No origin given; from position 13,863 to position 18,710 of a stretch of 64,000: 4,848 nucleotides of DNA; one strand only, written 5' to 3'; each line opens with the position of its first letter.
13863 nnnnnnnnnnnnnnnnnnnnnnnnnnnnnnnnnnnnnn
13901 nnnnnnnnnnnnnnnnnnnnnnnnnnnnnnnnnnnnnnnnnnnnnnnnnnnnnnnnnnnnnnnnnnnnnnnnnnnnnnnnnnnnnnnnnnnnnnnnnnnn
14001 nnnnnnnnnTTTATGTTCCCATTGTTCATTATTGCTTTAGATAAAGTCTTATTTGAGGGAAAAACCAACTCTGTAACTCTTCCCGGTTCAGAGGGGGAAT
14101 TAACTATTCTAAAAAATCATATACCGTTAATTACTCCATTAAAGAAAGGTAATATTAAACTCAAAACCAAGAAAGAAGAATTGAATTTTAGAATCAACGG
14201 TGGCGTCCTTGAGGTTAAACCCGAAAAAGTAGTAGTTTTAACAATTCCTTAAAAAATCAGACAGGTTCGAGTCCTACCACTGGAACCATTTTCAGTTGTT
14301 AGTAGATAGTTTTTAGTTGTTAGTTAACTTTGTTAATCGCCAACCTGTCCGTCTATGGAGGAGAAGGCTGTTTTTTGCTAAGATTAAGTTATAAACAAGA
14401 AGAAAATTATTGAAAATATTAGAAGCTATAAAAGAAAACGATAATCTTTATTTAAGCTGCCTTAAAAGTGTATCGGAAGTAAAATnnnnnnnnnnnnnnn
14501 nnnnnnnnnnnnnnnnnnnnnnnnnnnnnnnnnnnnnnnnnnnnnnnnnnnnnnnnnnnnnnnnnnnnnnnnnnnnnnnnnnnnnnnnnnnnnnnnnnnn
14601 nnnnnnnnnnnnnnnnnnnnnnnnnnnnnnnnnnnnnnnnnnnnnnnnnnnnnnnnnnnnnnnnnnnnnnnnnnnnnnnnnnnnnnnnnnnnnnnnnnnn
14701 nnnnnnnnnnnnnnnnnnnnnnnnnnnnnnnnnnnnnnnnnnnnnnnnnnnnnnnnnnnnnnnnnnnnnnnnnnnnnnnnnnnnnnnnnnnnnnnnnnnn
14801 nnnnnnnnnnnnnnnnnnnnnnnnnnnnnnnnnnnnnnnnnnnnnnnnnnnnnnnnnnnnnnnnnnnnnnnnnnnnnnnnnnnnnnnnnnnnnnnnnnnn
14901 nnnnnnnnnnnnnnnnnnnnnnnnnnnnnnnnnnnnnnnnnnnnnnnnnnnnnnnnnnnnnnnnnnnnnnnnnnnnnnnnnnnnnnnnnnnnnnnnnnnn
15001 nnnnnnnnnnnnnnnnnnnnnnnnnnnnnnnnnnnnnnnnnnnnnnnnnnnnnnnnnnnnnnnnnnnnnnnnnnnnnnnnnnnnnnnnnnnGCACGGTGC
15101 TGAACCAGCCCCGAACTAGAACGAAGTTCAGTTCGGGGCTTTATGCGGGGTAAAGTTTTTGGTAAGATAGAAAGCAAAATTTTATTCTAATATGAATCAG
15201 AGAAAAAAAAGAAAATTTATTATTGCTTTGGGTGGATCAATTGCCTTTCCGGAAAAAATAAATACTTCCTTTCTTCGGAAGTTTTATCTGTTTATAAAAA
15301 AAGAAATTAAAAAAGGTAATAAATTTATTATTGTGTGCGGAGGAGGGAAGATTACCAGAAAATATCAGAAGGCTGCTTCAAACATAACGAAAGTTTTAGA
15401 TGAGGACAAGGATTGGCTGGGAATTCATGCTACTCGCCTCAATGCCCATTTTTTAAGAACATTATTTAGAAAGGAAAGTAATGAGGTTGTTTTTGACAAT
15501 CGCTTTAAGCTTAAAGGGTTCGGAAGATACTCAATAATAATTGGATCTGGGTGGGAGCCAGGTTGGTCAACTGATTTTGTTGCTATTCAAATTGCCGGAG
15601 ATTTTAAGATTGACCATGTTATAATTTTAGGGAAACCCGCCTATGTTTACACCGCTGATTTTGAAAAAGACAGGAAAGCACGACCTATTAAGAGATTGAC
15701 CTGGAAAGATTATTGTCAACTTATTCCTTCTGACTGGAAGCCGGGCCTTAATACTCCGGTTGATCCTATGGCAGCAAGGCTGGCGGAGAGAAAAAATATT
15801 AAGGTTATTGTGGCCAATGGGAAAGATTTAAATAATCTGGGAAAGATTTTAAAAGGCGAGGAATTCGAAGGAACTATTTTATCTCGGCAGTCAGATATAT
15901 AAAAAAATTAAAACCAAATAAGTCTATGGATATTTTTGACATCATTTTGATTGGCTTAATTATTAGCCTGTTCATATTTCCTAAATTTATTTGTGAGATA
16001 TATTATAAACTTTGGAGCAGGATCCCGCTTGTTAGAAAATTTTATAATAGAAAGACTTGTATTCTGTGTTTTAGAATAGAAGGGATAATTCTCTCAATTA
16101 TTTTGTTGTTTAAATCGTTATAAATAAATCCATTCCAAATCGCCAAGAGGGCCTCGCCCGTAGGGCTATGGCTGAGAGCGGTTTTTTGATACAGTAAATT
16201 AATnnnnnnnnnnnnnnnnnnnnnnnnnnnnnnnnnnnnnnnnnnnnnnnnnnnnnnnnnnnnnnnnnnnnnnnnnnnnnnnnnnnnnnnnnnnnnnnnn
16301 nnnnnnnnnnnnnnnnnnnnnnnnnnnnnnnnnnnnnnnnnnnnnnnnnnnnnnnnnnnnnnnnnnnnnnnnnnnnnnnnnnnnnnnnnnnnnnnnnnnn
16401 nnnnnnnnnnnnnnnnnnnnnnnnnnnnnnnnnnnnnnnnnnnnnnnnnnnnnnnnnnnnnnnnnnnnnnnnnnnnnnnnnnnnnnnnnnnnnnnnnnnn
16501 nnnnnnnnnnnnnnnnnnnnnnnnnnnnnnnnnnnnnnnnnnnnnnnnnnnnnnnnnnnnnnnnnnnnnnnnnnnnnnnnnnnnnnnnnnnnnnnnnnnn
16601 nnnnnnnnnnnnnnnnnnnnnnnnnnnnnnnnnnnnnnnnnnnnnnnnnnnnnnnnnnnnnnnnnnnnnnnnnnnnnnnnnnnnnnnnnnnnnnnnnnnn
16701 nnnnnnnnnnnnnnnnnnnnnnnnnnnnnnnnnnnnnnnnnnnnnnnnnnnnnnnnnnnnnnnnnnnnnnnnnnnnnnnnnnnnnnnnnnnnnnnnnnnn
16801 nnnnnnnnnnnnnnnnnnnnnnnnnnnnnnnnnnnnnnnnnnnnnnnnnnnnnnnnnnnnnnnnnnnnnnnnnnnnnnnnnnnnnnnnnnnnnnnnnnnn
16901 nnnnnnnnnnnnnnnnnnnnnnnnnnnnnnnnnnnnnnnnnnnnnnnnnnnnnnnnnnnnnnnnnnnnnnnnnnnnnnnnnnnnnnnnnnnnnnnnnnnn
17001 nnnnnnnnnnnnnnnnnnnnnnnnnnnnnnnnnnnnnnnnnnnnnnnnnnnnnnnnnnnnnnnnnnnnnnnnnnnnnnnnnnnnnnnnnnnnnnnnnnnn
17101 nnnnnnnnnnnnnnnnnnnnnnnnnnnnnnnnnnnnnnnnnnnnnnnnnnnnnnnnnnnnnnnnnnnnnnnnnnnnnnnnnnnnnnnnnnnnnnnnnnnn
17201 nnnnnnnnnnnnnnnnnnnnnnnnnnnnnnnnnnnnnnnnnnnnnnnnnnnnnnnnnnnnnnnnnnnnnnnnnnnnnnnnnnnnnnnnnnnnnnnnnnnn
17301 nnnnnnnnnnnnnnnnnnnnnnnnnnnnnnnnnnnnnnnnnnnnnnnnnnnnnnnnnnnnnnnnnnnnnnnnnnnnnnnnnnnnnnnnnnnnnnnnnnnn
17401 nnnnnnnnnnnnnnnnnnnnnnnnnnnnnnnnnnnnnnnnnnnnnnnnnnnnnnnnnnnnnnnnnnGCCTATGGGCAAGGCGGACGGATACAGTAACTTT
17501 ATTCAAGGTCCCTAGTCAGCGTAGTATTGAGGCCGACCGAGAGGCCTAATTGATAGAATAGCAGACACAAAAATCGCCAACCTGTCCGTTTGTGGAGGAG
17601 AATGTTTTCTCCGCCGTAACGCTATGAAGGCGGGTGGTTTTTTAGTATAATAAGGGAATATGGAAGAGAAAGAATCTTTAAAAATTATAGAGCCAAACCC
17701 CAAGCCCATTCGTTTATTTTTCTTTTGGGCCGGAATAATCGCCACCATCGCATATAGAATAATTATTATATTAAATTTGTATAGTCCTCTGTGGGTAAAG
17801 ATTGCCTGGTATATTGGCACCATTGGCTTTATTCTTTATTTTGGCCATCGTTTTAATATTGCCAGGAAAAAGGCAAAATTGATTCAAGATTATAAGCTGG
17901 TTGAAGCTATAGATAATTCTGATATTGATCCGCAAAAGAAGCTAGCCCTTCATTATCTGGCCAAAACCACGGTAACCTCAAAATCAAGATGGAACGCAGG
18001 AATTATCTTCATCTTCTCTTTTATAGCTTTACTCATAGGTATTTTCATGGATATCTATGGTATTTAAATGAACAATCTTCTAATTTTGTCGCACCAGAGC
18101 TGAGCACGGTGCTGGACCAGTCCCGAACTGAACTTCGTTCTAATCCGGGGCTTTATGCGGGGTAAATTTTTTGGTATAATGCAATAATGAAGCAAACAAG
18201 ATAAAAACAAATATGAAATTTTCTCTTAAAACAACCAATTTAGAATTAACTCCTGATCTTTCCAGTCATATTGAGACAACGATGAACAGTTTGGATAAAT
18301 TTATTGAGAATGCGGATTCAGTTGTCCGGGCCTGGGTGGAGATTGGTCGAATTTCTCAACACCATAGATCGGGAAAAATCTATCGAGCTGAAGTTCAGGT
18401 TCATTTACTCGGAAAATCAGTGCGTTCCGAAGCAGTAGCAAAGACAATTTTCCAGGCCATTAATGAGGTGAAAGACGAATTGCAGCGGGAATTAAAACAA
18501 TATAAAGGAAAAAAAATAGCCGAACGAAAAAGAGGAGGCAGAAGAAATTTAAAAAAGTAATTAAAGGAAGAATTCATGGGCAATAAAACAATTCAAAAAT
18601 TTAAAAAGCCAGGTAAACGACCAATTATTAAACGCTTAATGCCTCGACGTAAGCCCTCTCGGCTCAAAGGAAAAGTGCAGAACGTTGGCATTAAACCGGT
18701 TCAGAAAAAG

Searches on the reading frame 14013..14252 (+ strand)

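Call 10: search_protein_families(library=pfam, proteins=[window:14013-14252:+])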
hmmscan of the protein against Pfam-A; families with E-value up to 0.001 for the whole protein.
window:14013-14252:+ (79 aa): 1 family
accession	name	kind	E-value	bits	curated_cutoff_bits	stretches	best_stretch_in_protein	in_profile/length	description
PF02823.21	ATP-synt_DE_N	-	2.2e-21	76.1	27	1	4-77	3-77/80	ATP synthase, Delta/Epsilon chain, beta-sandwich domain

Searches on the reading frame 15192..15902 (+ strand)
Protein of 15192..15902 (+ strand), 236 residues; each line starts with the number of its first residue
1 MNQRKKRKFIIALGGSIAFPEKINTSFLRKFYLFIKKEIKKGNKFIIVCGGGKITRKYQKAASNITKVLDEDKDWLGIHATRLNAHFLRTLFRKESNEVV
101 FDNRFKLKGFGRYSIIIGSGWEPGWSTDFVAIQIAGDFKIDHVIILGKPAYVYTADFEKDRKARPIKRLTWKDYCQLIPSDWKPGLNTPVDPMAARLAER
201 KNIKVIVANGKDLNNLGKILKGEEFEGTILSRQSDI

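Call 10: search_protein_families(library=pfam, proteins=[window:15192-15902:+])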
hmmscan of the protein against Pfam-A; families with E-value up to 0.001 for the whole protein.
window:15192-15902:+ (236 aa): 1 family
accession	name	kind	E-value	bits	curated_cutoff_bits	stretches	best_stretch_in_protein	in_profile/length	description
PF00696.33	AA_kinase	-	3.8e-22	79.6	24.9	2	8-94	2-95/234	Amino acid kinase family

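Call 29: find_homologous_proteins(query=window:15192-15902:+, max_evalue=1e-20)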
Query window:15192-15902:+ (236 aa): 1118 proteins with E <= 1e-20 among 1602 candidates; the best 120 are listed.
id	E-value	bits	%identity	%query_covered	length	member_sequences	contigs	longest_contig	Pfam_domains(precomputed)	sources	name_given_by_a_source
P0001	7.1e-144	495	95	98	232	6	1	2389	PF00696.34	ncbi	-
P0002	1.3e-118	413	79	96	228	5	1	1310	PF00696.34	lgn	-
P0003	6.8e-115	401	75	97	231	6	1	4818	PF00696.34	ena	-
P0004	1.7e-114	399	76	96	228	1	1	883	PF00696.34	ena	-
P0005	2.8e-112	392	73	98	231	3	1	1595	PF00696.34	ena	-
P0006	2.4e-110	386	71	98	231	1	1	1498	PF00696.34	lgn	-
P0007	2.6e-110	386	71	97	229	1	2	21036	PF00696.34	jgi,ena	-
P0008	5.7e-110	384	74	97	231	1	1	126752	PF00696.34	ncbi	ncbi:UMP kinase [Patescibacteria group bacterium]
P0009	2.1e-109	383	73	96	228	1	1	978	PF00696.34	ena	-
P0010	6.1e-108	378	73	95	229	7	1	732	PF00696.34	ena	-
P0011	1.8e-107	376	70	98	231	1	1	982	PF00696.34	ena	-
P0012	1.9e-107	376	72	96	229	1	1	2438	PF00696.34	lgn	-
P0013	5.6e-107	375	70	96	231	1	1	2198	PF00696.34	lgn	-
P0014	1.2e-106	374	70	97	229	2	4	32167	PF00696.34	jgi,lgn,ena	jgi:uridylate kinase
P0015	1.8e-106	373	69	98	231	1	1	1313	PF00696.34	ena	-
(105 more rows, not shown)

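Call 30: find_encoding_contigs(protein=P0008, flank=10000, max_places=3)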
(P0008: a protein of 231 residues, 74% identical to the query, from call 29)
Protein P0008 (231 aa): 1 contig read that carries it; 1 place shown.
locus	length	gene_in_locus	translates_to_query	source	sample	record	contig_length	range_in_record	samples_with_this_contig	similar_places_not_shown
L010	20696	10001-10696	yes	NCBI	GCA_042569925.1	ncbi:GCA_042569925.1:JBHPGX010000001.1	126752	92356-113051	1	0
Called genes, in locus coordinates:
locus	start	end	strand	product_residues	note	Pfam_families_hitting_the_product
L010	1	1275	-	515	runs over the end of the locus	PF04055:Radical_SAM, PF16199:Radical_SAM_C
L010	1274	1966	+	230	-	PF01209:Ubie_methyltran, PF13489:Methyltransf_23, PF02353:CMAS (weak), PF07021:MetW (weak), PF13847:Methyltransf_31, PF08241:Methyltransf_11, PF08242:Methyltransf_12, PF13649:Methyltransf_25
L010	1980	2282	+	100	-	-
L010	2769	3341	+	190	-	PF18306:LDcluster4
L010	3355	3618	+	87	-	PF03144:GTP_EFTU_D2 (weak)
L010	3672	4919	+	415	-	PF27218:MJ0043_C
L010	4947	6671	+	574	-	PF01558:POR, PF01855:POR_N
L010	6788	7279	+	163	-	-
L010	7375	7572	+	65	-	-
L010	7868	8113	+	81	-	-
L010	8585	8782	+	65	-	PF00313:CSD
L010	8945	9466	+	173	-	PF13527:Acetyltransf_9, PF00583:Acetyltransf_1, PF13508:Acetyltransf_7 (weak)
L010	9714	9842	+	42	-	-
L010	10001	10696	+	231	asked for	PF00696:AA_kinase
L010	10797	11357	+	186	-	PF01726:LexA_DNA_bind (weak)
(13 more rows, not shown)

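Call 31: find_encoding_contigs(protein=P0003, flank=10000, max_places=3)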
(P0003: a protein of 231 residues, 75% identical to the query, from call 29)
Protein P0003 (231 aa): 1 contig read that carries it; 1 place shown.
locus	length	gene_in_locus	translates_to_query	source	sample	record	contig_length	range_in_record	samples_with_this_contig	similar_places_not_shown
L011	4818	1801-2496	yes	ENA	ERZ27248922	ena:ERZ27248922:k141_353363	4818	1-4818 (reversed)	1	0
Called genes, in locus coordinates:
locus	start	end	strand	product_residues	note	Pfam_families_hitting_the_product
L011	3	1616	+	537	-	?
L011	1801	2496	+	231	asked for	PF00696:AA_kinase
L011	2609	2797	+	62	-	-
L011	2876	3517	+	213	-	-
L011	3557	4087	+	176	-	PF04542:Sigma70_r2, PF08281:Sigma70_r4_2, PF04545:Sigma70_r4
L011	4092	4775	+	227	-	PF18915:DUF5667 (weak)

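Call 32: find_encoding_contigs(protein=P0002, flank=10000, max_places=3)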
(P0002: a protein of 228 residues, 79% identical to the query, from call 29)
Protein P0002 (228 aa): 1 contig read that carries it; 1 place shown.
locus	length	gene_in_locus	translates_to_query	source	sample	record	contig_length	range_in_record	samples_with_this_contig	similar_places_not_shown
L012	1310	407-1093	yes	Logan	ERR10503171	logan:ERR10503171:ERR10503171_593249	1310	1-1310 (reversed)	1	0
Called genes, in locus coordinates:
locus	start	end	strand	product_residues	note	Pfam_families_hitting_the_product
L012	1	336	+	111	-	?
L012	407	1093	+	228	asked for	PF00696:AA_kinase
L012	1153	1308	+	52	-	?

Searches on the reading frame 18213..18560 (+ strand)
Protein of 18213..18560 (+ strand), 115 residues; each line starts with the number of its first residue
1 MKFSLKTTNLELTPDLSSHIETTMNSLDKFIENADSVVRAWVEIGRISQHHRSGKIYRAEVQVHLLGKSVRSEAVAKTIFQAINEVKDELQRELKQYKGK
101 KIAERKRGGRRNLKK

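Call 10: search_protein_families(library=pfam, proteins=[window:18213-18560:+])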
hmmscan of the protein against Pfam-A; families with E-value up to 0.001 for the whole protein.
window:18213-18560:+ (115 aa): 1 family
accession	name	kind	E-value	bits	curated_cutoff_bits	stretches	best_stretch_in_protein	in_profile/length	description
PF02482.25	Ribosomal_S30AE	-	7e-14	52.8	23.7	1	6-101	4-87/88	Sigma 54 modulation protein / S30EA ribosomal protein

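Call 14: find_encoding_contigs(protein=window:18213-18560:+, flank=10000, max_places=10)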
Protein window:18213-18560:+ (115 aa): 8 contigs read that carry it; 3 places shown.
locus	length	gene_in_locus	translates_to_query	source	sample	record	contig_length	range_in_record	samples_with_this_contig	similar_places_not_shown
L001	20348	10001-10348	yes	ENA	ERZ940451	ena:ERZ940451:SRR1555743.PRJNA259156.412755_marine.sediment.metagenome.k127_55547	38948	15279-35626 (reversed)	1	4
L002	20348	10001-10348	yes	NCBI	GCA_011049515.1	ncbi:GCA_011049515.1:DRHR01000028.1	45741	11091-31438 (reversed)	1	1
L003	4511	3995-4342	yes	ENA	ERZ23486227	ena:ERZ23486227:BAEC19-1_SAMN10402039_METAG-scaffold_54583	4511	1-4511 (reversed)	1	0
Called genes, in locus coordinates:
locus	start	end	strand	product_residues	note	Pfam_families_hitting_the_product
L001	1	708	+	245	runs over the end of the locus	PF00119:ATP-synt_A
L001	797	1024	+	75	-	PF00137:ATP-synt_C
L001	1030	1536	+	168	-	PF00430:ATP-synt_B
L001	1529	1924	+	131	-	PF00213:OSCP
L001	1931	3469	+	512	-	PF02874:ATP-synt_ab_N, PF00006:ATP-synt_ab, PF00306:ATP-synt_ab_C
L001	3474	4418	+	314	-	PF00231:ATP-synt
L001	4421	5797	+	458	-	PF02874:ATP-synt_ab_N, PF00006:ATP-synt_ab, PF22919:ATP-synt_VA_C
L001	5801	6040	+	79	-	PF02823:ATP-synt_DE_N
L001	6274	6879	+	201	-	PF00160:Pro_isomerase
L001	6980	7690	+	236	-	PF00696:AA_kinase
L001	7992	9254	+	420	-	PF00070:Pyr_redox (faint), PF00890:FAD_binding_2 (weak), PF01494:FAD_binding_3 (weak), PF03486:HI0933_like, PF07992:Pyr_redox_2 (weak), PF12831:FAD_oxidored, PF07992:Pyr_redox_2 (weak), PF22780:HI0933_like_1st, +4 more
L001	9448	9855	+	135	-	-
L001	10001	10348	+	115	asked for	PF02482:Ribosomal_S30AE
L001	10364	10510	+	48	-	-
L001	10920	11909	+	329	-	PF00348:polyprenyl_synt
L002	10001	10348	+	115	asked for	PF02482:Ribosomal_S30AE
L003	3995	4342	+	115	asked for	PF02482:Ribosomal_S30AE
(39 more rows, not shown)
